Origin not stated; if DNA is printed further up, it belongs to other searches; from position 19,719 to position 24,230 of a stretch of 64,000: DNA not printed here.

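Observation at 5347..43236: Six-member family: a fixed 5xSwmB C-terminal cassette carrying interchangeable N-terminal heads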

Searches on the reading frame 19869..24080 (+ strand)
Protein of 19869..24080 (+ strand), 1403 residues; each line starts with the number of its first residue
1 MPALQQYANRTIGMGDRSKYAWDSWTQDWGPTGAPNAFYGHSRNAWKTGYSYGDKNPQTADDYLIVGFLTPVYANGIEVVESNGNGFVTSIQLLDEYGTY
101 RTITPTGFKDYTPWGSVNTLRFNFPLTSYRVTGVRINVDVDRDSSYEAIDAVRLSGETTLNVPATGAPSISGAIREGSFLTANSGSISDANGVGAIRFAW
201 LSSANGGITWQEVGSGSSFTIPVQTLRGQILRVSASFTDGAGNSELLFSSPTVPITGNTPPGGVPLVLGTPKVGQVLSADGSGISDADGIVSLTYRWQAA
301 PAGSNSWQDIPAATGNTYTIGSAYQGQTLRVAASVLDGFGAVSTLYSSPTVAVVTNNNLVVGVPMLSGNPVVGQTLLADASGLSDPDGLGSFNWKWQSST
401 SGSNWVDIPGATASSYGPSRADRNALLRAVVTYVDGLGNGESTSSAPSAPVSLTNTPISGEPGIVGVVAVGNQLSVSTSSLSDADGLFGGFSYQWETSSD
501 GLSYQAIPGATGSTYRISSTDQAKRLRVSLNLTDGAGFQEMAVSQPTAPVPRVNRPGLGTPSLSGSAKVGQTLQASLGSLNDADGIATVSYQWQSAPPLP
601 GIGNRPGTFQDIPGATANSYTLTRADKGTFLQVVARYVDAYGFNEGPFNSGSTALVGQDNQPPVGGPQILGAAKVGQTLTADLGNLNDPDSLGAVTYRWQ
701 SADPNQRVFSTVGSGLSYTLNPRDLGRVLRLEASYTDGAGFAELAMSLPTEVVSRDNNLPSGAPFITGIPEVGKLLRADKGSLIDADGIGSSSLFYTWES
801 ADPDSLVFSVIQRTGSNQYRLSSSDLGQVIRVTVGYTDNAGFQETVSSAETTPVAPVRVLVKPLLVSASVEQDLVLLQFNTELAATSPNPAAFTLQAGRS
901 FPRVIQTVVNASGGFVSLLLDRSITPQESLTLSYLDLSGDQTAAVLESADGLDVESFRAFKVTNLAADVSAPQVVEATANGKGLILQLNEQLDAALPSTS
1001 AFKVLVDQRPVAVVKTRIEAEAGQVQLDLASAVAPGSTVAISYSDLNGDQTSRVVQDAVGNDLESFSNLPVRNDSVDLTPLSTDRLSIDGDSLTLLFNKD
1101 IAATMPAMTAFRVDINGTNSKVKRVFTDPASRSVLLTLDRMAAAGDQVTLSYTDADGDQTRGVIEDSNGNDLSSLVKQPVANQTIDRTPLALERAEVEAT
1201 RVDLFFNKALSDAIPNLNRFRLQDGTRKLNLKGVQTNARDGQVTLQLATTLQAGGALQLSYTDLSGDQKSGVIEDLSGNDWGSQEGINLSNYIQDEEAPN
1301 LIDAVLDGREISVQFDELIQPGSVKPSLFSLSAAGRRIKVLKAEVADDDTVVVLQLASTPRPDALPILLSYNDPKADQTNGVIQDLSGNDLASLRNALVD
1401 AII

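Call 3: search_protein_families(library=pfam, proteins=[window:19869-24080:+], max_evalue=0.01)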
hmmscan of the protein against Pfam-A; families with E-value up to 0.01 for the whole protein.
window:19869-24080:+ (1403 aa): 4 families
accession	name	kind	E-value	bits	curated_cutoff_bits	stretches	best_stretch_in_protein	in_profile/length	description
PF13753.12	SWM_repeat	-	1.8e-46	156.7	27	5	968-1045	2-83/86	Putative flagellar system-associated repeat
PF23197.1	IG_AIR9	-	5.9e-11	42.5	27.5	0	795-833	32-69/87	AIR9 A9 domain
PF13205.12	Big_5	-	0.0021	19.2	23.6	0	1308-1357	22-70/105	Bacterial Ig-like domain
PF10989.13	DUF2808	-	0.0043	17.5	25.3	0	993-1044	56-110/146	Protein of unknown function (DUF2808)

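Call 36: search_protein_families(library=ncbifam, proteins=[window:19869-24077:+], max_evalue=0.001)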
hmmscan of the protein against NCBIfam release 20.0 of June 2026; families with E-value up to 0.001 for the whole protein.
window:19869-24077:+ (1403 aa): 2 families
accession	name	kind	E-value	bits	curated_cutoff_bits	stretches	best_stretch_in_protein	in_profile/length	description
NF040485.1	ZirU_fam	subfamily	2.1e-44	152.2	100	4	268-333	144-209/210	ZirU family protein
TIGR02059.1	swm_rep_I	domain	3.6e-23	81.7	40.1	2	1082-1155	23-98/101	cyanobacterial long protein repeat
